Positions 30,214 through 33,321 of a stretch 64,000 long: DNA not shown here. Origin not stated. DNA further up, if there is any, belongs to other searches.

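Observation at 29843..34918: Compact lower-GC four-gene module (4-TM protein, 935-aa TIR-like/GAF/HAD-like protein, atypical kinase, canonical Hanks kinase): best candidate for an undescribed system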

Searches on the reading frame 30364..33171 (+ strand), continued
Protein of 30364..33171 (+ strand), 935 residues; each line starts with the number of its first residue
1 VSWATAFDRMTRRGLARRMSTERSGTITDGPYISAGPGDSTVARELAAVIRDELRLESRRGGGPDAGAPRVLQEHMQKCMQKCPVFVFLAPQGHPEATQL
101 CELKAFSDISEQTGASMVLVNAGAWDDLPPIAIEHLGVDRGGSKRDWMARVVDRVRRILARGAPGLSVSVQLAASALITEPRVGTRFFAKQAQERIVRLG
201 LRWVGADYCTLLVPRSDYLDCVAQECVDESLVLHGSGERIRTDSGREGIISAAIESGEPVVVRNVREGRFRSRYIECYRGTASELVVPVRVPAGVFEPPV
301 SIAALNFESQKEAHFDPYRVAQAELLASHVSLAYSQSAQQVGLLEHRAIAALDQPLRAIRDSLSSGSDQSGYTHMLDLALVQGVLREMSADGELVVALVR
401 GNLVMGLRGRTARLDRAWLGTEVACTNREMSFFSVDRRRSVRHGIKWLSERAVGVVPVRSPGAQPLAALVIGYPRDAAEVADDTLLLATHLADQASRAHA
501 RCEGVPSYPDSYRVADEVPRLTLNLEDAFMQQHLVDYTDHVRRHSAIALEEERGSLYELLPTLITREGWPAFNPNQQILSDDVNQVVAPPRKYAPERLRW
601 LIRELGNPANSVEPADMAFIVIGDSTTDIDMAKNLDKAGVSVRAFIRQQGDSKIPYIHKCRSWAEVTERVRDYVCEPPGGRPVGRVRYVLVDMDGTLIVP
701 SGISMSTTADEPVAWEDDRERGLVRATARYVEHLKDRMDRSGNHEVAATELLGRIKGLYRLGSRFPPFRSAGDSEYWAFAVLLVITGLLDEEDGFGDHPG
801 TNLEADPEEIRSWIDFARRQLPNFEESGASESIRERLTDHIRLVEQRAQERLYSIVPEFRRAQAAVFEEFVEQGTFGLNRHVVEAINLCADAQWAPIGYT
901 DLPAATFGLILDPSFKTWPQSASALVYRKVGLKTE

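Call 61: find_encoding_contigs(protein=P0014, flank=10000)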
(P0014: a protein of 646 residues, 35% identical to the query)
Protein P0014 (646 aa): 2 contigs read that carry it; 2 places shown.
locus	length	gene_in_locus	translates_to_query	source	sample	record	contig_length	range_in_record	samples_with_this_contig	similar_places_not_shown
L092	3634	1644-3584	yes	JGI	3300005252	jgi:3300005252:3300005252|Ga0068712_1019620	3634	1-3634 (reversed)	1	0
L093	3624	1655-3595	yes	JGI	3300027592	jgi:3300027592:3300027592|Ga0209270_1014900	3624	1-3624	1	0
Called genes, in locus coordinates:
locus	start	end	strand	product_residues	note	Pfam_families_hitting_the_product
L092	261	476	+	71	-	-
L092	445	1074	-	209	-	-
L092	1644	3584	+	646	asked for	PF13676:TIR_2, PF01590:GAF, PF13185:GAF_2 (weak)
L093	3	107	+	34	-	?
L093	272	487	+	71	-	-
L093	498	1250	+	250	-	PF00665:rve, PF13683:rve_3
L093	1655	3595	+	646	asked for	PF13676:TIR_2, PF01590:GAF, PF13185:GAF_2 (weak)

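Call 64: search_protein_families(library=pfam, proteins=[L087:6722-7555:+, L087:7552-9993:+, L090:3454-4248:+, L090:4249-6627:+, P0016], max_evalue=10)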
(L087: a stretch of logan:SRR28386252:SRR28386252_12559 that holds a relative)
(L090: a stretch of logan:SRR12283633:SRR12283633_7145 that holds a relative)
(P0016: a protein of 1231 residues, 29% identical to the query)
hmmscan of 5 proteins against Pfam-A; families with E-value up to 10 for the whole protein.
L087:6722-7555:+ (277 aa): 1 family
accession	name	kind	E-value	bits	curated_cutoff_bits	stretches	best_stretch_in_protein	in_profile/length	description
PF07606.16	DUF1569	-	0.23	12.1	21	1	28-74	19-66/152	Protein of unknown function (DUF1569)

L087:7552-9993:+ (813 aa): 2 families
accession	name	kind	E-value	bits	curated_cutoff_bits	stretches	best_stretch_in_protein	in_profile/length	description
PF19941.4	DUF6403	-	0.056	14.1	26.9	1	604-632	29-57/77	Family of unknown function (DUF6403)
PF20923.2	COMMD9_HN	-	0.097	13.4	27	1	389-435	4-49/75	COMMD9, helical N-terminal domain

L090:3454-4248:+ (264 aa): 1 family
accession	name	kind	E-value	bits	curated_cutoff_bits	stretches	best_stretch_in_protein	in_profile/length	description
PF18081.7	FANC_SAP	-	0.1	13.3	23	1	24-47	5-28/51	Fanconi anemia-associated nuclease SAP domain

L090:4249-6627:+ (792 aa): 0 families

P0016 (1231 aa): 2 families
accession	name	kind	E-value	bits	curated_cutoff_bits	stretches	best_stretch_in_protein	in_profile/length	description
PF13185.12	GAF_2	-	0.0041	17.8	28.6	1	388-519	10-119/136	GAF domain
PF00795.27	CN_hydrolase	-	0.013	15.2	23.2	1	67-217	12-170/256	Carbon-nitrogen hydrolase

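Call 79: find_related_loci(query=A3, collection=metagenome_contigs, flank=10000)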
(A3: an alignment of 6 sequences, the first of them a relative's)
Query A3 (406 aa) in metagenome_contigs; peptide patterns used: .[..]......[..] (x = any residue, [..] = any of these).
29 stretches matched a pattern; 2 encode a relative of the query (tblastn E <= 1e-3); 2 distinct loci.
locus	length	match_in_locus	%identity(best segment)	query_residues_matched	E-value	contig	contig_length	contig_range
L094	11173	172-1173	37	72-399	2e-49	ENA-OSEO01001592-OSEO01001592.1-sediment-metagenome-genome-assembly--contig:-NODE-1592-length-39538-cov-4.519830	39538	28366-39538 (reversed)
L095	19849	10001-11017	26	47-383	5e-25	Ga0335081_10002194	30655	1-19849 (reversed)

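Call 80: find_related_loci(query=A3, collection=viral_contigs, flank=10000)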
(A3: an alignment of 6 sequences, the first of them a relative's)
Query A3 (406 aa) in viral_contigs; peptide patterns used: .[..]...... (x = any residue, [..] = any of these).
7 stretches matched a pattern, but none encodes a relative of the query by tblastn (E <= 1e-3).

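Call 83: search_protein_families(library=pfam, proteins=[L095:4619-7222:+, L095:7346-11071:+, L095:11302-12033:+, L095:11966-13801:-, L095:2745-4475:-, L095:13823-14887:-, L094:1456-3753:-, L094:1276-2175:+, L094:3507-4937:-, L095:1364-2332:-], max_evalue=0.001)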
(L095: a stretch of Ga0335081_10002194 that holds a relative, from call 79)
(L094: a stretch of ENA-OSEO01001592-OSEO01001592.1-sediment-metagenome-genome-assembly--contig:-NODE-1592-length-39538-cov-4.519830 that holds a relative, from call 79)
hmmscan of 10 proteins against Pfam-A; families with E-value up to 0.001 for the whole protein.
L095:4619-7222:+ (867 aa): 22 families
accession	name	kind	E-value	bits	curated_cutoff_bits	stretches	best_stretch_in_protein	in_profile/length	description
PF07724.20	AAA_2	-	4.4e-72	242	27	1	599-763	1-166/166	AAA domain (Cdc48 subfamily)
PF17871.7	AAA_lid_9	-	4.4e-37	126.6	22.8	1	344-444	1-101/104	AAA lid domain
PF10431.15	ClpB_D2-small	-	1.7e-31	108.5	21.9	1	769-849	1-81/81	C-terminal, D2-small domain, of ClpB protein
PF02861.25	Clp_N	-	4.2e-22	78.5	20.7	2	17-68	1-52/53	Clp amino terminal domain, pathogenicity island component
PF00004.35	AAA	-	1e-21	78.1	21.2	2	205-318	2-110/131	ATPase family associated with various cellular activities (AAA)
PF07728.20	AAA_5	-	1.2e-17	64.6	22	1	604-723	2-123/139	AAA domain (dynein-related subfamily)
PF13191.12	AAA_16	-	1.8e-10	42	32.6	1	182-226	2-49/167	AAA ATPase domain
PF13401.12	AAA_22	-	1.2e-09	39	27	0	604-699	8-110/130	AAA domain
PF20720.3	nSTAND3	-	3e-07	30.7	27.2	0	200-227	16-43/155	Novel STAND NTPase 3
PF00158.32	Sigma54_activat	-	2.8e-06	27.6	20.2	1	602-704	23-124/168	Sigma-54 interaction domain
PF12775.13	AAA_7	-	5.5e-06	26.5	25.8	0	603-650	35-82/181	P-loop containing dynein motor region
PF05621.17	TniB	-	5.8e-06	26.3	22.4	0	223-341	70-185/189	Bacterial TniB protein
PF13173.12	AAA_14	-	7e-05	23.3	27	0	606-700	7-88/129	AAA domain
PF20030.5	bpMoxR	-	9.3e-05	22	27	0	604-718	34-141/205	MoxR domain in the MoxR-vWA-beta-propeller ternary systems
PF01695.23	IstB_IS21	-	0.0002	21.4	24.1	0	199-226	90-117/238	IstB-like ATP binding protein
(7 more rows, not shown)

L095:7346-11071:+ (1241 aa): 0 families

L095:11302-12033:+ (243 aa): 0 families

L095:11966-13801:- (611 aa): 4 families
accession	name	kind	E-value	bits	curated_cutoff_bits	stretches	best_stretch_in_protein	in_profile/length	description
PF00557.29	Peptidase_M24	-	7.8e-53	179.8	23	1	326-538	3-207/208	Metallopeptidase family M24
PF16189.11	Creatinase_N_2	-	2.3e-42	145.2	29.7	1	162-322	1-161/161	Creatinase/Prolidase N-terminal domain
PF16188.10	Peptidase_M24_C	-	4.7e-21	74.9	28.9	1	552-608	4-62/63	C-terminal region of peptidase_M24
PF01321.24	Creatinase_N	-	7.5e-20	72.2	22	1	21-152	1-119/128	Creatinase/Prolidase N-terminal domain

L095:2745-4475:- (576 aa): 0 families

L095:13823-14887:- (354 aa): 10 families
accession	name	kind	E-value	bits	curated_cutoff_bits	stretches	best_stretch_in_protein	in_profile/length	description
PF06325.19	PrmA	-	2.8e-48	165.3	22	2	212-347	162-295/296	Ribosomal protein L11 methyltransferase (PrmA)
PF13649.12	Methyltransf_25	-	2.4e-10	41.4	27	1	215-291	1-78/97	Methyltransferase domain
PF05175.20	MTS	-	3.2e-09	37.1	23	1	213-286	33-105/170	Methyltransferase small domain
PF13847.12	Methyltransf_31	-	1.4e-08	34.9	27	1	212-300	4-95/145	Methyltransferase domain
PF08241.18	Methyltransf_11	-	3e-08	34.6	21.2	1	216-300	1-81/95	Methyltransferase domain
PF08242.18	Methyltransf_12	-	3.9e-07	31.1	30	1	216-300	1-86/98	Methyltransferase domain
PF01135.25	PCMT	-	3e-06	27.6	20.3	1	213-311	75-171/210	Protein-L-isoaspartate(D-aspartate) O-methyltransferase (PCMT)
PF13489.12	Methyltransf_23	-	3.4e-05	24.1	27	1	209-317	20-122/164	Methyltransferase domain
PF12847.13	Methyltransf_18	-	0.00019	21.9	27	1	214-278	17-82/151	Methyltransferase domain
PF01170.24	UPF0020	-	0.0003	21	22.3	0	235-286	78-128/197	RMKL-like, methyltransferase domain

L094:1456-3753:- (765 aa): 6 families
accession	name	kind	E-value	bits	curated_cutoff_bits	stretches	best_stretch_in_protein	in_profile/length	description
PF02737.24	3HCDH_N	-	3.4e-51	174.1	22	1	93-271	1-179/180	3-hydroxyacyl-CoA dehydrogenase, NAD binding domain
PF16113.10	ECH_2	-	3.3e-42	145.6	27.2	1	468-754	2-307/335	Enoyl-CoA hydratase/isomerase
PF00378.25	ECH_1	-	5.4e-37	127.9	27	1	464-652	3-187/251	Enoyl-CoA hydratase/isomerase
PF00725.27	3HCDH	-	2.4e-27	95.7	22.1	2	274-350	1-78/97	3-hydroxyacyl-CoA dehydrogenase, C-terminal domain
PF03446.21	NAD_binding_2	-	8.1e-06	26.4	21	1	93-208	1-95/161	NAD binding domain of 6-phosphogluconate dehydrogenase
PF02254.24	TrkA_N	-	0.00057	20.6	23.8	0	94-153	1-61/116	TrkA-N domain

L094:1276-2175:+ (299 aa): 0 families

L094:3507-4937:- (476 aa): 2 families
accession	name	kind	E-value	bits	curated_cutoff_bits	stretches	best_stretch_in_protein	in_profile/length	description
PF02934.20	GatB_N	-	6.1e-126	419.7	23.4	1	6-288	2-277/277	GatB/GatE catalytic domain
PF02637.23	GatB_Yqey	-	1.9e-55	187.3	27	1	327-474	1-148/148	GatB domain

L095:1364-2332:- (322 aa): 0 families

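Call 94: search_dna_similar(query=window:30364-33171:+, collection=phages, mode=protein, max_evalue=0.001)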
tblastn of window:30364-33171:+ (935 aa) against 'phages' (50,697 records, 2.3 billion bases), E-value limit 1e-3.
No match.

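Call 105: find_encoding_contigs(protein=P0019, flank=10000)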
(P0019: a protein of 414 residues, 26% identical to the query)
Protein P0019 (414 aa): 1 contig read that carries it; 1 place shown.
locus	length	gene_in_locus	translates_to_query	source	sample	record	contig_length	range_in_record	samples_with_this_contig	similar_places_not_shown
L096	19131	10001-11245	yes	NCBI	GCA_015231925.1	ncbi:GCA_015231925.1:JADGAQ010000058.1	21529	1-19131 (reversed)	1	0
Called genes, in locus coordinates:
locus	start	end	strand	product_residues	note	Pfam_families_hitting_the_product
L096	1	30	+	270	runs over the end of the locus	PF01149:Fapy_DNA_glyco, PF06831:H2TH, PF06827:zf-FPG_IleRS (weak)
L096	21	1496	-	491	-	PF01966:HD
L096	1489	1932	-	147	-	-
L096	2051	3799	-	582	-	PF00072:Response_reg, PF13188:PAS_8, PF00158:Sigma54_activat, PF14532:Sigma54_activ_2, PF00004:AAA (weak), PF07728:AAA_5 (weak), PF25601:AAA_lid_14, PF02954:HTH_8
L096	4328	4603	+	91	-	-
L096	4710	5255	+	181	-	PF00072:Response_reg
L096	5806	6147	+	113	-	PF03050:DDE_Tnp_IS66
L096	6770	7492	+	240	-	-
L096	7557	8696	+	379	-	-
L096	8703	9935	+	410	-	PF00288:GHMP_kinases_N (faint), PF08544:GHMP_kinases_C (weak)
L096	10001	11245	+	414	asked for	-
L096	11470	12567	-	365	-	PF02445:NadA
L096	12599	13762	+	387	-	PF08331:QueG_DUF1730, PF13484:Fer4_16, PF13646:HEAT_2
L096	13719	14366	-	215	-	PF00730:HhH-GPD, PF00633:HHH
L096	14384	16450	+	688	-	PF04879:Molybdop_Fe4S4, PF00384:Molybdopterin, PF01568:Molydop_binding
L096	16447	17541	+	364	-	PF00933:Glyco_hydro_3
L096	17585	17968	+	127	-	PF06155:GBBH-like_N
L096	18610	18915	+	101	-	PF07798:CCDC90-like (faint)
